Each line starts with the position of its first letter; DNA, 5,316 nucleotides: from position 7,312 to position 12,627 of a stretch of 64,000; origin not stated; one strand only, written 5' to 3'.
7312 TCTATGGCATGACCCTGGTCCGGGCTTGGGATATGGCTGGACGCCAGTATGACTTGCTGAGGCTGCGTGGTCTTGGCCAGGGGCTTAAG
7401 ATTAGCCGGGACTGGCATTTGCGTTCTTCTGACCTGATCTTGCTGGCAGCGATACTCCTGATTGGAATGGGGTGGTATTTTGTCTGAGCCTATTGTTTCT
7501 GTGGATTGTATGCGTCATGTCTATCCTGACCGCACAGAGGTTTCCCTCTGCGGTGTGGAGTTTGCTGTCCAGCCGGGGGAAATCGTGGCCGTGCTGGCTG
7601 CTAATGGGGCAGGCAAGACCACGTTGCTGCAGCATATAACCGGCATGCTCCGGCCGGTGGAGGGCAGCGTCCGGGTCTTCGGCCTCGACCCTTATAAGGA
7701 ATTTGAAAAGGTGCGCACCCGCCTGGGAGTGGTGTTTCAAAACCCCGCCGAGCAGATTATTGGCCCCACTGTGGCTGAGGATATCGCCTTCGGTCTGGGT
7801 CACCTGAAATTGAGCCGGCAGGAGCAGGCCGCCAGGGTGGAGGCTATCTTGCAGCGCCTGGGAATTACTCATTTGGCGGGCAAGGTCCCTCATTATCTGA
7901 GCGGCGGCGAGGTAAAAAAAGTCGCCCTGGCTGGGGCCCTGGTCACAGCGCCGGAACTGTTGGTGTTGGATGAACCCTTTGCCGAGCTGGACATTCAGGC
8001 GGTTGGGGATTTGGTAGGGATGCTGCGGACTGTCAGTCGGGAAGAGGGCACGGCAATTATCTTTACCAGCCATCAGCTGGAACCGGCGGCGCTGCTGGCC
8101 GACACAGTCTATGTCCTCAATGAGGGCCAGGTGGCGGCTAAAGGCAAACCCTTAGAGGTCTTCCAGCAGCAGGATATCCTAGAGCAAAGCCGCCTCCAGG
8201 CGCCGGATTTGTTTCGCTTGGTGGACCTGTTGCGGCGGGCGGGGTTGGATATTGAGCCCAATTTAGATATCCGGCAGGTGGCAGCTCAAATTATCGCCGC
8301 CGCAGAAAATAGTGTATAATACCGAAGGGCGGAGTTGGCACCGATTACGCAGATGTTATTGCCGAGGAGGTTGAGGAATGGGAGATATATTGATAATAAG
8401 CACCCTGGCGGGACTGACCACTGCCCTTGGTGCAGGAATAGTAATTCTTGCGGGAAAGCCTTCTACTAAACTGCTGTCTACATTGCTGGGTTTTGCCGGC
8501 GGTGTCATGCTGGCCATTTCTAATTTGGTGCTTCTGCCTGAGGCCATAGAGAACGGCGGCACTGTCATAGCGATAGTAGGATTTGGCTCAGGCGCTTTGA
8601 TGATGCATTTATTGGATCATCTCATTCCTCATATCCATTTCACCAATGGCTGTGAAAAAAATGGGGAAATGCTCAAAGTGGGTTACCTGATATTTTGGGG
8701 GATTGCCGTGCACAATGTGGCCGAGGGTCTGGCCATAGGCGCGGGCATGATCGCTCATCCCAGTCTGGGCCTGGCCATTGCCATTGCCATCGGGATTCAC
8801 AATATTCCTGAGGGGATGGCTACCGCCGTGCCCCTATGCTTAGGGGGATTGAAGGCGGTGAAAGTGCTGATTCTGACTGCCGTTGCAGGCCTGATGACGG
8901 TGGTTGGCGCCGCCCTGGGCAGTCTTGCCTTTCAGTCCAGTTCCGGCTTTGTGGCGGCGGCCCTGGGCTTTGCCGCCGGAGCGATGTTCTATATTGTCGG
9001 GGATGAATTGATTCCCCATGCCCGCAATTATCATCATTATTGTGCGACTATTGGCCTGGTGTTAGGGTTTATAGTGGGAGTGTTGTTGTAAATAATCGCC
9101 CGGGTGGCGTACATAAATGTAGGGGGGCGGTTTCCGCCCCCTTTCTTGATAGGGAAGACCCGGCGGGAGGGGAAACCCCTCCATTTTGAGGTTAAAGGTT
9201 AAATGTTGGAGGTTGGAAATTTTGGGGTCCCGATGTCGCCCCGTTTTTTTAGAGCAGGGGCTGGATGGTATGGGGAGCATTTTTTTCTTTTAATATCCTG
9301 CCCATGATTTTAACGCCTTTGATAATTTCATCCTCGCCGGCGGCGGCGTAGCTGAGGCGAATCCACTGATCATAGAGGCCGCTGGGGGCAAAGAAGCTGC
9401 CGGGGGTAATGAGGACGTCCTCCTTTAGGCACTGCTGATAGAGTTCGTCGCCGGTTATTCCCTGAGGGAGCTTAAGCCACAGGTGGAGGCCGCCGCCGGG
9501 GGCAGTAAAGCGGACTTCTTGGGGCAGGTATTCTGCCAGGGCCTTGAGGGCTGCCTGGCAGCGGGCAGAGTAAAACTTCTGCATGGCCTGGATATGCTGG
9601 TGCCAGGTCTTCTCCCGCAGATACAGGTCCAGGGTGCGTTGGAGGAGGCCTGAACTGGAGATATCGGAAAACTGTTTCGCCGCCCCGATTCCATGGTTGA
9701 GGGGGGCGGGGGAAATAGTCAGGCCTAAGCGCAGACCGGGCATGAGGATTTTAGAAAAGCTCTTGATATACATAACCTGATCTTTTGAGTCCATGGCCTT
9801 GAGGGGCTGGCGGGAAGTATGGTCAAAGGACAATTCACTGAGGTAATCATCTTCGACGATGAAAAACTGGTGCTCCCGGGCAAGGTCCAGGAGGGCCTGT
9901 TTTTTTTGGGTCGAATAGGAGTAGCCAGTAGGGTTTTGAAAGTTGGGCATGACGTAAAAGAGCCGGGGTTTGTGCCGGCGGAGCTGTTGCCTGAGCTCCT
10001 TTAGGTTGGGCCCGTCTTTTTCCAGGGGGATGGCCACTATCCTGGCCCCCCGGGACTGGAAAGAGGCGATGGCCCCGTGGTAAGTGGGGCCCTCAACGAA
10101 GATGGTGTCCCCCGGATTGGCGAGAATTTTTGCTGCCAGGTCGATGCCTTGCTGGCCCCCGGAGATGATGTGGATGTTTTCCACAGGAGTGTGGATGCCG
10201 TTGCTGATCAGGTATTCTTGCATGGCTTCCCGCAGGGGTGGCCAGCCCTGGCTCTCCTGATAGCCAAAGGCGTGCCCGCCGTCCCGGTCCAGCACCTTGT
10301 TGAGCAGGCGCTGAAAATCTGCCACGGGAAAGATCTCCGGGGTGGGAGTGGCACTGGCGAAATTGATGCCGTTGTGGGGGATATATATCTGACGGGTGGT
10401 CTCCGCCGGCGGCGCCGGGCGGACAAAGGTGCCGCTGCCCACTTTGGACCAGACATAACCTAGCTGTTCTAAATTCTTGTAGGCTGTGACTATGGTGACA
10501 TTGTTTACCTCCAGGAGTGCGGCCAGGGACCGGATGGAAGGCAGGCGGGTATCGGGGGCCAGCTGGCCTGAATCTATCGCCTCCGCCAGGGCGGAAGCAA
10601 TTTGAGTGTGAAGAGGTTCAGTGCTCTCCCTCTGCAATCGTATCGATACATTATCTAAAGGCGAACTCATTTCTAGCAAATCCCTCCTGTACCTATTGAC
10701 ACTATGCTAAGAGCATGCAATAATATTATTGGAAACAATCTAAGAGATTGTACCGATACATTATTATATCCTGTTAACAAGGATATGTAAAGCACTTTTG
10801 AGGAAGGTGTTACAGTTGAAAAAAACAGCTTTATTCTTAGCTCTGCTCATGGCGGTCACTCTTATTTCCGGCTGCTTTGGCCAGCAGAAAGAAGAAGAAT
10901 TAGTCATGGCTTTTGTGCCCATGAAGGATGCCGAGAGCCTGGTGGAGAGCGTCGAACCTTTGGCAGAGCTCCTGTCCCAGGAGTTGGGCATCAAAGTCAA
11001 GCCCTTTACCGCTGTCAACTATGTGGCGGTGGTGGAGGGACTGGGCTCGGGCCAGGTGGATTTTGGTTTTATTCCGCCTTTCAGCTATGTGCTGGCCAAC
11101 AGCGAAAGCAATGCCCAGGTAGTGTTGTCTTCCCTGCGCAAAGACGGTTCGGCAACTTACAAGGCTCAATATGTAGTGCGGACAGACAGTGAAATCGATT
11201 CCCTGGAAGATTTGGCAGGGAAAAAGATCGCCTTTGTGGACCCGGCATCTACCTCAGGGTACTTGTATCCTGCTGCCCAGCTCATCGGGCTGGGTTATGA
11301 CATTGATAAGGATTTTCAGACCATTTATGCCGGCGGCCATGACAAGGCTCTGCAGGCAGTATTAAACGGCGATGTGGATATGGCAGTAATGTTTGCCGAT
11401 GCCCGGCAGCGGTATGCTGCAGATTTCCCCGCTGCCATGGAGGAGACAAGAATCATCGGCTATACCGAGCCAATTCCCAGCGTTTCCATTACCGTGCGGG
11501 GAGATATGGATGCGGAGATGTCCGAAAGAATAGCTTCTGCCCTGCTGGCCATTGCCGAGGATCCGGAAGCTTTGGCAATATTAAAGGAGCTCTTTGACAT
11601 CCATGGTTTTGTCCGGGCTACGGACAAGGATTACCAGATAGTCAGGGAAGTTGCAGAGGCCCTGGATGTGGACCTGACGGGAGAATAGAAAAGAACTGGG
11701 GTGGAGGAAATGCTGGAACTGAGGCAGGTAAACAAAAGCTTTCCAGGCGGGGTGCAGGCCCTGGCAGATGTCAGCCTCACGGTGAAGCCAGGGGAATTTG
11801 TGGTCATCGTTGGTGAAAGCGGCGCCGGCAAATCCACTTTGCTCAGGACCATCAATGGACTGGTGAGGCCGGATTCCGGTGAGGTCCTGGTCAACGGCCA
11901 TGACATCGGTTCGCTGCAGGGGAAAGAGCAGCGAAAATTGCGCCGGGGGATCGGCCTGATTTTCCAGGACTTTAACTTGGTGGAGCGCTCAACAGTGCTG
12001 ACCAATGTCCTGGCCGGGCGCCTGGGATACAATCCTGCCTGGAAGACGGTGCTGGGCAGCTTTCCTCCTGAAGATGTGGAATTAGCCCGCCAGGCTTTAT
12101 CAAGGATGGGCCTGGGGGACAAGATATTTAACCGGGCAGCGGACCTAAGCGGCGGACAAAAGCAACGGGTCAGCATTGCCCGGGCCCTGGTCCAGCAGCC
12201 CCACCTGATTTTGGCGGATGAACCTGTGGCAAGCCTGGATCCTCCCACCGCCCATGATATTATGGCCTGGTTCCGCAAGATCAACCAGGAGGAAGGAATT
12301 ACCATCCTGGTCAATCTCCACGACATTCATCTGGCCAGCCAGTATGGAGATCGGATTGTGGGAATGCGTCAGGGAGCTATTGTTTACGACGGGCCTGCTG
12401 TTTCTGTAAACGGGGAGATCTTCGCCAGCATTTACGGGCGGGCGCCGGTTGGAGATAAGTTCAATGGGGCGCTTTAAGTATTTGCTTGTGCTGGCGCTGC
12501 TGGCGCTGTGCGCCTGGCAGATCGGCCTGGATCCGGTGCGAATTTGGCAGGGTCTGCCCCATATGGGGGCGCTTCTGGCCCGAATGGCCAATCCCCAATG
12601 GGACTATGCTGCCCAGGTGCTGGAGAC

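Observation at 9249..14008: PLP-sensing MocR regulator divergent from a PhnDCE-family importer with no phosphonate catabolism: possible B6-phosphate (or aminophosphonate) uptake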

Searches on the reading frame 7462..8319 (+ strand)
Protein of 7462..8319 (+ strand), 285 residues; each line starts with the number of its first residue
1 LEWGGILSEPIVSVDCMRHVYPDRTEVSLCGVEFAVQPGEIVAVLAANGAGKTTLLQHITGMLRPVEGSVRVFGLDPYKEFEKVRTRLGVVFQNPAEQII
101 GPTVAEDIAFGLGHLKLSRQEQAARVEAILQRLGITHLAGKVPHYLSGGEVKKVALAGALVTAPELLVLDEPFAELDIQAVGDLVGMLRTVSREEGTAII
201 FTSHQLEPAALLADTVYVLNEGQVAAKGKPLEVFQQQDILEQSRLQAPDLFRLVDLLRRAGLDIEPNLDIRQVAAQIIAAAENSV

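Call 3: search_protein_families(library=pfam, proteins=[window:7462-8319:+])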
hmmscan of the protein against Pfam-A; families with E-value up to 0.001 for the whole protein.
window:7462-8319:+ (285 aa): 3 families
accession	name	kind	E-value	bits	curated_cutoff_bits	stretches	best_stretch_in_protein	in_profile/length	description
PF00005.33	ABC_tran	-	2.3e-29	103.2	25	1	31-174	3-137/137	ABC transporter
PF13304.12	AAA_21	-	2e-09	38.4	27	1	147-206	239-300/304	AAA domain, putative AbiEii toxin, Type IV TA system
PF02463.25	SMC_N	-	0.00065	19.6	40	0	124-206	121-199/220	RecF/RecN/SMC N terminal domain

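Call 4: search_protein_families(library=ncbifam, proteins=[window:7462-8319:+])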
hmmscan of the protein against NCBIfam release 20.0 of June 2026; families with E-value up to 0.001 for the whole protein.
window:7462-8319:+ (285 aa): 187 families (the best 25 are shown)
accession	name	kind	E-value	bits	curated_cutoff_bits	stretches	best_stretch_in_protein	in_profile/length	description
TIGR04520.1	ECF_ATPase_1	equivalog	2.1e-66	224.1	315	1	13-268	2-258/269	energy-coupling factor transporter ATPase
NF010171.0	PRK13652.1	equivalog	7.4e-66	222.1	476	1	18-272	10-264/277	cobalt transporter ATP-binding subunit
TIGR04521.1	ECF_ATPase_2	equivalog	1.3e-64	218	330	1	14-277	3-277/279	energy-coupling factor transporter ATPase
NF010156.0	PRK13635.1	equivalog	3.9e-55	187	392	1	9-265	3-259/279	energy-coupling factor ABC transporter ATP-binding protein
NF010157.0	PRK13636.1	equivalog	1.3e-54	185.3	463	1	10-272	4-270/285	cobalt transporter ATP-binding subunit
NF010158.0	PRK13637.1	equivalog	5.2e-54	183.3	390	1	13-273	4-273/287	energy-coupling factor transporter ATPase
NF010155.0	PRK13634.1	equivalog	3.6e-52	177.4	413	1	26-279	20-281/290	energy-coupling factor ABC transporter ATP-binding protein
TIGR01166.1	cbiO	subfamily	2e-47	161.2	211.8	1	21-207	1-188/190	cobalt ABC transporter, ATP-binding protein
TIGR03864.1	PQQ_ABC_ATP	hypoth_equivalog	9.3e-43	146.4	302.25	1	13-239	3-225/236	ABC transporter, ATP-binding subunit, PQQ-dependent alcohol dehydrogenase system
TIGR01188.1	drrA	subfamily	1.5e-42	145.9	312.45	1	29-234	9-212/302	daunorubicin resistance ABC transporter, ATP-binding protein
NF010170.0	PRK13651.1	equivalog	1.6e-41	142.2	432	2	79-279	98-298/308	cobalt transporter ATP-binding subunit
TIGR03265.1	PhnT2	equivalog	5.2e-41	141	457.7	1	28-236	19-225/353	putative 2-aminoethylphosphonate ABC transporter ATP-binding protein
NF010167.0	PRK13648.1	subfamily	6.5e-41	140.5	241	1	10-257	6-253/269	energy-coupling factor transporter ATPase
NF040840.2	tungstate_WtpC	equivalog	1.5e-40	139.6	440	1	19-236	6-221/347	tungstate ABC transporter ATP-binding protein WtpC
TIGR02142.1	modC_ABC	equivalog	2e-40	139.1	285.05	1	32-247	16-233/353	molybdenum ABC transporter ATP-binding protein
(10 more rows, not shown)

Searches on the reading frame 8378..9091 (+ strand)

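Call 3: search_protein_families(library=pfam, proteins=[window:8378-9091:+])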
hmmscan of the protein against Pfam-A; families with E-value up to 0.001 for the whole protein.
window:8378-9091:+ (237 aa): 1 family
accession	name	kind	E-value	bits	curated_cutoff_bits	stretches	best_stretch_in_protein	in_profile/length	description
PF02535.28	Zip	-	3.3e-25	89.4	35.1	2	98-235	174-320/323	ZIP Zinc transporter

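Call 4: search_protein_families(library=ncbifam, proteins=[window:8378-9091:+])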
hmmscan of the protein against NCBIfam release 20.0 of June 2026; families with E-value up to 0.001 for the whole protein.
window:8378-9091:+ (237 aa): 1 family
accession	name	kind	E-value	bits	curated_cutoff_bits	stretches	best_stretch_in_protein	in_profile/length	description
NF003243.0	PRK04201.1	equivalog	4.8e-42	144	252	1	5-233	9-257/266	zinc transporter ZupT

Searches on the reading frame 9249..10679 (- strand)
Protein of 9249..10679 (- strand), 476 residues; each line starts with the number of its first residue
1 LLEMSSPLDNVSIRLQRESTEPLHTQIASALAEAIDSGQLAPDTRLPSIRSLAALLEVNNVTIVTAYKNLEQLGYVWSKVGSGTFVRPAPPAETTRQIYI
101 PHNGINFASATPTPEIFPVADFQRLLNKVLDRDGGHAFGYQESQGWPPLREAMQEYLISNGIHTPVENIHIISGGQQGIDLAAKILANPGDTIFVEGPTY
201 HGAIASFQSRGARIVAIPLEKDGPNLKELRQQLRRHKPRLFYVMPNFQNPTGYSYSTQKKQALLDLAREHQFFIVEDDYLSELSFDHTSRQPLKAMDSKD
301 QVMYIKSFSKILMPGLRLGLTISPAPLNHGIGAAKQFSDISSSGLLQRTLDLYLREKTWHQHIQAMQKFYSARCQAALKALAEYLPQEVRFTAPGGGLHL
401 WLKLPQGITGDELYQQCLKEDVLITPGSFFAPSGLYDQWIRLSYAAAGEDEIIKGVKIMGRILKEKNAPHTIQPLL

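Call 3: search_protein_families(library=pfam, proteins=[window:9249-10679:-])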
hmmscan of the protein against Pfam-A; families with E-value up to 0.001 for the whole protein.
window:9249-10679:- (476 aa): 4 families
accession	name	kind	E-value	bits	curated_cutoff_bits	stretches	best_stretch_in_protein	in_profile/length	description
PF00155.27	Aminotran_1_2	-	2e-32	113.3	19.7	1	124-451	21-352/361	Aminotransferase class I and II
PF00392.27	GntR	-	3.5e-14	52.6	27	1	25-86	3-64/64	Bacterial regulatory proteins, gntR family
PF12897.13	Asp_aminotransf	-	3.2e-05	23.4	27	1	191-278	125-214/421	Aspartate amino-transferase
PF13730.12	HTH_36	-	0.0005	20.2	25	0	46-76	25-55/55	Helix-turn-helix domain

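Call 4: search_protein_families(library=ncbifam, proteins=[window:9249-10679:-])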
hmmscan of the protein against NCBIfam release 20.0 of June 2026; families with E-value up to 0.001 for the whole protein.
window:9249-10679:- (476 aa): 79 families (the best 25 are shown)
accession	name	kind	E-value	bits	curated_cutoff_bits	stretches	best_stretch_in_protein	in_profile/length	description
NF052282.1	PLP_TF_PdxR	equivalog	6.4e-110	368.3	320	1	22-459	1-447/448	MocR-like pyridoxine biosynthesis transcription factor PdxR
NF052290.2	MocR_like_YczR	exception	8.3e-83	278.6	487.4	1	17-457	14-452/458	MocR-like transcription factor YczR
NF052281.1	rhizopine_MocR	equivalog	1.9e-82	277.4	650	2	103-460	122-476/479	rhizopine catabolism transcriptional regulator MocR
NF052286.1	ecto_TF_EhuR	exception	7.8e-69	232.4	480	1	18-470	7-456/458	MocR-like ectoine utilization transcription factor EhuR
NF052285.1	GABA_TF_GabR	exception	2e-45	155.4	600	1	25-422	2-409/456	MocR-like transcriptional regulator GabR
NF041364.1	GntC_guanitoxin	equivalog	1e-42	146.3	415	1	114-456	8-350/356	guanitoxin biosynthesis PLP-dependent (S)-gamma-hydroxy-L-arginine cyclodehydratase GntC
TIGR04461.1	endura_MppQ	equivalog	1.1e-41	143.2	540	1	113-444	23-361/392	enduracididine biosynthesis enzyme MppQ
NF004770.0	PRK06108.1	subfamily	1.1e-38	133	422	1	135-465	65-394/396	pyridoxal phosphate-dependent aminotransferase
NF012025.0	PRK15481.1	equivalog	7.7e-36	123.7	573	1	27-408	11-378/432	MocR-like B6 salvage transcription factor PtsJ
NF005744.0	PRK07568.1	subfamily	7.2e-29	100.8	389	1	137-465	59-392/398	pyridoxal phosphate-dependent aminotransferase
NF041091.1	asp_aminotase_Arch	equivalog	1e-26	93.7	550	1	140-461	60-373/376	aspartate aminotransferase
TIGR03540.1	DapC_direct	equivalog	1.5e-24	86.6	593.25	1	140-458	63-379/383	LL-diaminopimelate aminotransferase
NF005732.0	PRK07550.1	equivalog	2.7e-24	86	366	1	106-454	36-379/389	aminotransferase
NF006229.0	PRK08361.1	equivalog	3.9e-24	85.4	624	1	140-464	66-389/391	aspartate aminotransferase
TIGR03947.1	viomycin_VioD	equivalog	6.7e-24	84.4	390.9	1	141-462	48-358/359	capreomycidine synthase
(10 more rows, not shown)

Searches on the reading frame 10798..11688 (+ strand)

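Call 3: search_protein_families(library=pfam, proteins=[window:10798-11688:+])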
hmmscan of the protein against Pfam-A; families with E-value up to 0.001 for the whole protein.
window:10798-11688:+ (296 aa): 2 families
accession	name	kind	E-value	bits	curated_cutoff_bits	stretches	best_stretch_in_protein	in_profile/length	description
PF12974.12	Phosphonate-bd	-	4.1e-73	246.2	27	1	37-279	1-242/242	ABC transporter, phosphonate, periplasmic substrate-binding protein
PF09084.16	NMT1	-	1.1e-07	32.4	20.5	1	62-204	18-152/216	NMT1/THI5 like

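Call 4: search_protein_families(library=ncbifam, proteins=[window:10798-11688:+])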
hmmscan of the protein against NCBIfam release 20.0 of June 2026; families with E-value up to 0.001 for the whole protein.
window:10798-11688:+ (296 aa): 8 families
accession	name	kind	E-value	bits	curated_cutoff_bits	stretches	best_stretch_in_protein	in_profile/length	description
TIGR01098.1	3A0109s03R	subfamily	3.6e-73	246.2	112.05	1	8-251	2-252/253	phosphate/phosphite/phosphonate ABC transporter substrate-binding protein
TIGR03431.1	PhnD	equivalog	8.8e-63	212.4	261.1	1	11-289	4-286/288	phosphonate ABC transporter substrate-binding protein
TIGR04553.1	ABC_peri_selen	hypoth_equivalog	8.4e-34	117.1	250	1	36-289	3-262/266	putative selenate ABC transporter substrate-binding protein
TIGR01728.1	SsuA_fam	subfamily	9.8e-14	51.2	163.5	1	57-199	21-157/290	aliphatic sulfonate ABC transporter substrate-binding protein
NF040750.1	tetrathio_HK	equivalog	1.4e-10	40.3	750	1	44-189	16-165/555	tetrathionate respiration histidine kinase TtrS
TIGR02122.1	TRAP_TAXI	subfamily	1.2e-09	37.5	84.35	1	11-194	4-192/320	TAXI family TRAP transporter solute-binding subunit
NF049985.1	SBP_like_Rv1680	exception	1.2e-06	28.4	400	1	73-281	38-254/268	Rv1680 family SBP-like protein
TIGR01729.1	taurine_ABC_bnd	equivalog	0.00067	19.2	304.25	1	77-202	39-157/300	taurine ABC transporter substrate-binding protein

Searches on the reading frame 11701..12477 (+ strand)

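Call 3: search_protein_families(library=pfam, proteins=[window:11701-12477:+])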
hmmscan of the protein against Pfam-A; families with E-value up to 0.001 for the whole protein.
window:11701-12477:+ (258 aa): 6 families
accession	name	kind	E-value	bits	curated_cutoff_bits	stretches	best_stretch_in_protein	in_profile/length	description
PF00005.33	ABC_tran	-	2.3e-38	132.3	25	1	21-177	1-137/137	ABC transporter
PF13304.12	AAA_21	-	5e-06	27.2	27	0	33-66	1-26/304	AAA domain, putative AbiEii toxin, Type IV TA system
PF13555.12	AAA_29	-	0.00018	21.7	27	1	25-59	16-50/61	P-loop containing region of AAA domain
PF13191.12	AAA_16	-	0.00025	22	32.6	1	29-56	23-49/167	AAA ATPase domain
PF03193.22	RsgA_GTPase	-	0.00066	20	30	0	28-54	104-129/174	RsgA GTPase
PF13401.12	AAA_22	-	0.00071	20.3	27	0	32-55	6-29/130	AAA domain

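Call 4: search_protein_families(library=ncbifam, proteins=[window:11701-12477:+])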
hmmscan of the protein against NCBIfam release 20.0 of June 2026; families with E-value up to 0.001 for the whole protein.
window:11701-12477:+ (258 aa): 189 families (the best 25 are shown)
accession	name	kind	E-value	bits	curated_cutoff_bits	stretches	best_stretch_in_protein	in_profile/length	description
TIGR02315.1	ABC_phnC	equivalog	7.5e-99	330.1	266.1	1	4-246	1-243/243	phosphonate ABC transporter ATP-binding protein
NF007438.0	PRK09984.1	equivalog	3.8e-63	213.1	365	1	3-245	3-249/262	phosphonate ABC transporter ATP-binding protein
TIGR02673.1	FtsE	equivalog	6.3e-59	199.2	264.85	1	4-225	1-213/214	cell division ATP-binding protein FtsE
TIGR02982.1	heterocyst_DevA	subfamily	4.8e-51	173.4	295.8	1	6-227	3-219/220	ABC exporter ATP-binding subunit, DevA family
NF007027.0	PRK09493.1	equivalog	9.8e-51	172.4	379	1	4-234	1-221/240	glutamine ABC transporter ATP-binding protein GlnQ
TIGR04521.1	ECF_ATPase_2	equivalog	6.4e-47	159.9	330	1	13-234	13-230/279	energy-coupling factor transporter ATPase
TIGR02314.1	ABC_MetN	equivalog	9e-47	159.7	499.7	1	4-232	1-224/343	methionine ABC transporter ATP-binding protein MetN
TIGR02211.1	LolD_lipo_ex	equivalog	2.1e-46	158.2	307.75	1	5-227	2-219/221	lipoprotein-releasing ABC transporter ATP-binding protein LolD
NF008428.0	PRK11264.1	equivalog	1.4e-45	155.5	406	1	4-235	3-230/250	L-cystine ABC transporter ATP-binding protein TcyN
NF007826.0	PRK10535.1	equivalog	2.9e-44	151.4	966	1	1-235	1-229/648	macrolide ABC transporter ATP-binding protein/permease MacB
TIGR03608.1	L_ocin_972_ABC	subfamily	4.6e-44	150.4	254.85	1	9-220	3-204/206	putative bacteriocin export ABC transporter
TIGR01186.1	proV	subfamily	2.9e-43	148.4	326.6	1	16-229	4-210/363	betaine/proline/choline family ABC transporter ATP-binding protein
TIGR03873.1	F420-0_ABC_ATP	hypoth_equivalog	2.9e-43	148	372.4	1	15-246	11-235/256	putative F420-0 ABC transporter ATP-binding protein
NF008338.0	PRK11124.1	equivalog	1.3e-42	146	369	1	6-233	4-225/242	arginine ABC transporter ATP-binding protein ArtP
NF038007.1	ABC_ATP_DarD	equivalog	4.8e-42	143.9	375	1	4-226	1-217/218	darobactin export ABC transporter ATP-binding protein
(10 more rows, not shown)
